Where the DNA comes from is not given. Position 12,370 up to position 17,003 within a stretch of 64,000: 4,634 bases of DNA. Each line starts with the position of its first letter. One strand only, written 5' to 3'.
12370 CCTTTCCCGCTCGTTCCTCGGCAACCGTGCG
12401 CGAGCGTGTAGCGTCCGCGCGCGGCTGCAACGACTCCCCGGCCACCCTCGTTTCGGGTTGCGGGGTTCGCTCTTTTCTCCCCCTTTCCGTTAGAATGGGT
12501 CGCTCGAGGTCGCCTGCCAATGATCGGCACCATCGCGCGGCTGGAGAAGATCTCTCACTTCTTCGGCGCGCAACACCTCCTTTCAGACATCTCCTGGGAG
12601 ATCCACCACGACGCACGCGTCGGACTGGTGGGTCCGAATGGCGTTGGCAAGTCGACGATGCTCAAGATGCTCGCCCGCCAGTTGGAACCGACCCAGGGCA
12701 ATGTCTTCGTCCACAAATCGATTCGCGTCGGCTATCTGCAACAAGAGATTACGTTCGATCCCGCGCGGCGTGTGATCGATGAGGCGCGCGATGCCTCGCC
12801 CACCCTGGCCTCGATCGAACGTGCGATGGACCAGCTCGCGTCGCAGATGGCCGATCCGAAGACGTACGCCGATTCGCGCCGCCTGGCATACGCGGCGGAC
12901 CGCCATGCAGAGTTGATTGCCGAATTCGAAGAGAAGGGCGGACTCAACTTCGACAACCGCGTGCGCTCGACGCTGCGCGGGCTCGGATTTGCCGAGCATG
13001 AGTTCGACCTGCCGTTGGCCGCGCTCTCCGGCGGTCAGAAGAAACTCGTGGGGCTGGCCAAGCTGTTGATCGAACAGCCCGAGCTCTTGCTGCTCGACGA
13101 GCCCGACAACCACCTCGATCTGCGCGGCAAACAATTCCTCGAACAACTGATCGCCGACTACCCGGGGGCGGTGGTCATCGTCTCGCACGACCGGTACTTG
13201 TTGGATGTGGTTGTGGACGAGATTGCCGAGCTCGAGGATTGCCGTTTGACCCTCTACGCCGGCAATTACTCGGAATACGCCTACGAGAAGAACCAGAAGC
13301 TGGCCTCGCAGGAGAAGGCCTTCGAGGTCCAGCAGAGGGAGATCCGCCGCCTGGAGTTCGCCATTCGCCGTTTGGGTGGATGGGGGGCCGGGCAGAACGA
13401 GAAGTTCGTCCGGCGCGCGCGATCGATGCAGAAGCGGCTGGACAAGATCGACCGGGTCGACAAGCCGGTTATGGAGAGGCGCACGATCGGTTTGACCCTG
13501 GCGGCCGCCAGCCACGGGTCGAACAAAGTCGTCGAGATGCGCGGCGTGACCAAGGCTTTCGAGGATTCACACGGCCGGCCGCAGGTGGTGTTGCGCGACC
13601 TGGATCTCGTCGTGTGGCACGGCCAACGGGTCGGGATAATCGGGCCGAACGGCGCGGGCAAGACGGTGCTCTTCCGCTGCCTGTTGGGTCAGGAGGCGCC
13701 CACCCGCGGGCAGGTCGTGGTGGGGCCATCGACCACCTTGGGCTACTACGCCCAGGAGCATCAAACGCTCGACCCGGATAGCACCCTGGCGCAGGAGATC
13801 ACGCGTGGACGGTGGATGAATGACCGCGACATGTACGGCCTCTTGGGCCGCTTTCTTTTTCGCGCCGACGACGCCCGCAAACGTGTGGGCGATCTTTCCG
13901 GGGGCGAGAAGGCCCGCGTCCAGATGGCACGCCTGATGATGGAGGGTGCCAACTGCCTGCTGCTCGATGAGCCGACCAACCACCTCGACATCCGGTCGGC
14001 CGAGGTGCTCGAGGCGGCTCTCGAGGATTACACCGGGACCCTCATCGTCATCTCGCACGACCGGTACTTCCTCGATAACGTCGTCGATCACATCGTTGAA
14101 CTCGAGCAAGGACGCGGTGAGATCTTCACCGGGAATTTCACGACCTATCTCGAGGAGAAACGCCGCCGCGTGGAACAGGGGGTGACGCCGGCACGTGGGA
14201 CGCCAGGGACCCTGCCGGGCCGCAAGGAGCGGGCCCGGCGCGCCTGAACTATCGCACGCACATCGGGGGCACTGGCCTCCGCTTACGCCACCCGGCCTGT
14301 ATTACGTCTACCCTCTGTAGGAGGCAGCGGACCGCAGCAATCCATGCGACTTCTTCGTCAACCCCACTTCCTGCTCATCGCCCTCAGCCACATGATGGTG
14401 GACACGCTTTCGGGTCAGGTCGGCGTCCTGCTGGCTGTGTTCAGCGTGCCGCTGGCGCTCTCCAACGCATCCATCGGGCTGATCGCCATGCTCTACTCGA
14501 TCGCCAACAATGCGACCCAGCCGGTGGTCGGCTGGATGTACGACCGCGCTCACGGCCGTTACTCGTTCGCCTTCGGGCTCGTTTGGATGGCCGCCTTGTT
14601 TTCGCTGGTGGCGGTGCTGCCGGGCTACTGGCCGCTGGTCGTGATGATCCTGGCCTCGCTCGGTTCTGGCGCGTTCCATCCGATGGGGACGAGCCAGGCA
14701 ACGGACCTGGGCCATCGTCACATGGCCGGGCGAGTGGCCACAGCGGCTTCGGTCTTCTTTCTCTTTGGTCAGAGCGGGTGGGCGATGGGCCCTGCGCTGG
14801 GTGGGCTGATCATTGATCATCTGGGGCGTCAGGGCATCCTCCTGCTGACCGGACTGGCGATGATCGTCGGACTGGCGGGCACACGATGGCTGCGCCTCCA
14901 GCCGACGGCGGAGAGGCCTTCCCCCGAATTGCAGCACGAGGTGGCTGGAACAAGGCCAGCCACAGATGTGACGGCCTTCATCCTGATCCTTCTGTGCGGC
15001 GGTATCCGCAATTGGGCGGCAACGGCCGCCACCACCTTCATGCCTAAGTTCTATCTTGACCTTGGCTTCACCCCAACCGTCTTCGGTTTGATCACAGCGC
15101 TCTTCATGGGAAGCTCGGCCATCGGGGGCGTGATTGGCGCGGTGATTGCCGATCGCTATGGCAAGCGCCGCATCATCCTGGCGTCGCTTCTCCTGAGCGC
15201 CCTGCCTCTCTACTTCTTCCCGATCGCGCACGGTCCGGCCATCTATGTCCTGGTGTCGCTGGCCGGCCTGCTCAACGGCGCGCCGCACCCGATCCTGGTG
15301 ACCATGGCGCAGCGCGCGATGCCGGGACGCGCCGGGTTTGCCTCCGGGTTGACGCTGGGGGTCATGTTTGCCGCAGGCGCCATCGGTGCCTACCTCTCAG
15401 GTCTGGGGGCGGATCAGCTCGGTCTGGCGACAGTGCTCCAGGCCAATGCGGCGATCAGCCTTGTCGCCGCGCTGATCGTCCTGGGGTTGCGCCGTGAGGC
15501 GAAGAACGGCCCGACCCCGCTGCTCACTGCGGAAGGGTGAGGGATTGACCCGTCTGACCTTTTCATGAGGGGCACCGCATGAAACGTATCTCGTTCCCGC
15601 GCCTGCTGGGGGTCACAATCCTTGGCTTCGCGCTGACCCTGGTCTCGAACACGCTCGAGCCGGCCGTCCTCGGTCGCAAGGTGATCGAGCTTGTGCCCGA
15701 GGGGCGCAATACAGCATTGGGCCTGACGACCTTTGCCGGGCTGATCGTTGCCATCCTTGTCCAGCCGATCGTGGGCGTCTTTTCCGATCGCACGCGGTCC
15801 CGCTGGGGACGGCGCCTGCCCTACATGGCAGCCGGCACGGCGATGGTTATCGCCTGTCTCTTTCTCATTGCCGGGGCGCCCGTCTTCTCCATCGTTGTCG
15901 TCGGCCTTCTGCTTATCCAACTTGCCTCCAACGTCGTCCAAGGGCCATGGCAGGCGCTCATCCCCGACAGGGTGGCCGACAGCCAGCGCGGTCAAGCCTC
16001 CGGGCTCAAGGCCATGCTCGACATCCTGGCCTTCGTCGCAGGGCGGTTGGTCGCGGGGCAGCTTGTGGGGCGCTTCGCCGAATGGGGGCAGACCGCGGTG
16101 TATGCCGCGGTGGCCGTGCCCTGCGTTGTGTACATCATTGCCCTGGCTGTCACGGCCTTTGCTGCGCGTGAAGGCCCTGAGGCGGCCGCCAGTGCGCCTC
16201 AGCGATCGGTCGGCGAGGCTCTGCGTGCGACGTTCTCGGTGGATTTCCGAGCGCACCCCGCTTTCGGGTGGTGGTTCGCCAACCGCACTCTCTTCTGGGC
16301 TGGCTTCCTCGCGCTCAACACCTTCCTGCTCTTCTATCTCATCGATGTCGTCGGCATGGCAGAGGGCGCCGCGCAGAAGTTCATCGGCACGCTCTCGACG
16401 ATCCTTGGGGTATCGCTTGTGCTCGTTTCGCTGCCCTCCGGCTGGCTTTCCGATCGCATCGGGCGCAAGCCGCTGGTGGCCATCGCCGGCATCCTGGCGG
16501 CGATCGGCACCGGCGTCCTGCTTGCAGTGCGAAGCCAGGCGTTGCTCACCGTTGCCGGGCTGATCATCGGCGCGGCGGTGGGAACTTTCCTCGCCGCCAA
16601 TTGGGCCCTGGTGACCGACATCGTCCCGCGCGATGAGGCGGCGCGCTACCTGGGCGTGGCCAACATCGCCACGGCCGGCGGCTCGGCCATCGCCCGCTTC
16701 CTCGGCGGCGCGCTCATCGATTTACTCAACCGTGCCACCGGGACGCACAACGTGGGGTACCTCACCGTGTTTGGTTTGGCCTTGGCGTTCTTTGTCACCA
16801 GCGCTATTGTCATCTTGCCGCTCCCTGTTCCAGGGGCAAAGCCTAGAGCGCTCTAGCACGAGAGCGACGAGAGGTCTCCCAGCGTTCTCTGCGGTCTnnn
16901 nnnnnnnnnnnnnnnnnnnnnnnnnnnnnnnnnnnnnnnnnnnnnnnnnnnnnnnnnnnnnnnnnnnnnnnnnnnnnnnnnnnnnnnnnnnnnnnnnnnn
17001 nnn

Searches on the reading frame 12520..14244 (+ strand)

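Call 42: search_protein_families(library=pfam, proteins=[window:12520-14244:+], max_evalue=0.001)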
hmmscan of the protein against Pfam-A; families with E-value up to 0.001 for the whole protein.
window:12520-14244:+ (575 aa): 22 families
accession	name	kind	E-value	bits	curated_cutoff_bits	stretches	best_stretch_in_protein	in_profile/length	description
PF00005.33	ABC_tran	-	7.6e-52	176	25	2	358-487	1-137/137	ABC transporter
PF12848.13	ABC_tran_Xtn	-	5.5e-23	81.3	25.9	1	237-321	2-81/85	ABC transporter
PF13304.12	AAA_21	-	1.3e-16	62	27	1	158-229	227-304/304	AAA domain, putative AbiEii toxin, Type IV TA system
PF02463.25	SMC_N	-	7.3e-14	52.2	40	1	34-230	27-204/220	RecF/RecN/SMC N terminal domain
PF13401.12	AAA_22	-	2.1e-08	35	27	0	36-120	10-69/130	AAA domain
PF13191.12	AAA_16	-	9.4e-08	33.2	32.6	0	36-104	29-103/167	AAA ATPase domain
PF00006.31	ATP-synt_ab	-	5.8e-06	26.5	29.5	0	365-392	11-38/213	ATP synthase alpha/beta family, nucleotide-binding domain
PF01926.29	MMR_HSR1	-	6.9e-06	26.6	21.9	0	33-61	1-29/113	50S ribosome-binding GTPase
PF13476.12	AAA_23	-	2.5e-05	25.5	27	0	372-388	23-39/201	AAA domain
PF00004.35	AAA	-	3.3e-05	24.8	21.2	0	36-95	3-72/131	ATPase family associated with various cellular activities (AAA)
PF13555.12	AAA_29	-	6.7e-05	23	27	0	25-52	16-43/61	P-loop containing region of AAA domain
PF20720.3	nSTAND3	-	0.00015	21.9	27.2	0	34-63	20-49/155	Novel STAND NTPase 3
PF03308.22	MeaB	-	0.00017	21.1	23.1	0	11-56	13-58/273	Methylmalonyl Co-A mutase-associated GTPase MeaB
PF13521.12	AAA_28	-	0.00018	22.2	27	0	34-69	2-33/164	AAA domain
PF13671.12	AAA_33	-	0.00021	22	27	0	36-56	4-24/143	AAA domain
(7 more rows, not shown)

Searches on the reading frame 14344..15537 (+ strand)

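Call 42: search_protein_families(library=pfam, proteins=[window:14344-15537:+], max_evalue=0.001)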
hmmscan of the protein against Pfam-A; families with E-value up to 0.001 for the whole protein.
window:14344-15537:+ (398 aa): 2 families
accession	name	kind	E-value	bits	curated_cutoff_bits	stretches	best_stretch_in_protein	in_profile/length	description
PF07690.21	MFS_1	-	3.1e-36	125.5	33.4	2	216-387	2-178/347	Major Facilitator Superfamily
PF12832.13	MFS_1_like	-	5.9e-11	42.5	25.2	1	39-363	31-369/373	MFS_1 like family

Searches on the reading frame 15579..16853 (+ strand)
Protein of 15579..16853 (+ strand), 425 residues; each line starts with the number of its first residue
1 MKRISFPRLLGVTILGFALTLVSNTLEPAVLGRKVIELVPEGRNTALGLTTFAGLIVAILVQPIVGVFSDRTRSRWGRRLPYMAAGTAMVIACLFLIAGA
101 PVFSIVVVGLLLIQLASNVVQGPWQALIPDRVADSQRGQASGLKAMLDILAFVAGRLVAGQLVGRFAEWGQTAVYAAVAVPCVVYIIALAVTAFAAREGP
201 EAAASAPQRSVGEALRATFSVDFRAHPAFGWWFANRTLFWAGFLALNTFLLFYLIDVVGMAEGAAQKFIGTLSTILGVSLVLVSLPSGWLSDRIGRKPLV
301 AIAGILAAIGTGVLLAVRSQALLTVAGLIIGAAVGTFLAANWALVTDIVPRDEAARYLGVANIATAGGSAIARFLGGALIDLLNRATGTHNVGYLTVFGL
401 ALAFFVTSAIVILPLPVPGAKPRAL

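Call 42: search_protein_families(library=pfam, proteins=[window:15579-16853:+], max_evalue=0.001)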
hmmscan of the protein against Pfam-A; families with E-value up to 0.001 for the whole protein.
window:15579-16853:+ (425 aa): 5 families
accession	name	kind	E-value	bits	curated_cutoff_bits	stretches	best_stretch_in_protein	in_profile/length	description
PF07690.21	MFS_1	-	8.2e-35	120.8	33.4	2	267-421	32-180/347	Major Facilitator Superfamily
PF13347.12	MFS_2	-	5.5e-27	94.8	27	1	44-412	32-413/427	MFS/sugar transport protein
PF03209.21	PUCC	-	1.3e-09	38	21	1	61-416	30-397/401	PUCC protein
PF12832.13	MFS_1_like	-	4.1e-06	26.5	25.2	1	48-382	37-364/373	MFS_1 like family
PF00083.30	Sugar_tr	-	0.00026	20.4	22.3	1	237-416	16-192/452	Sugar (and other) transporter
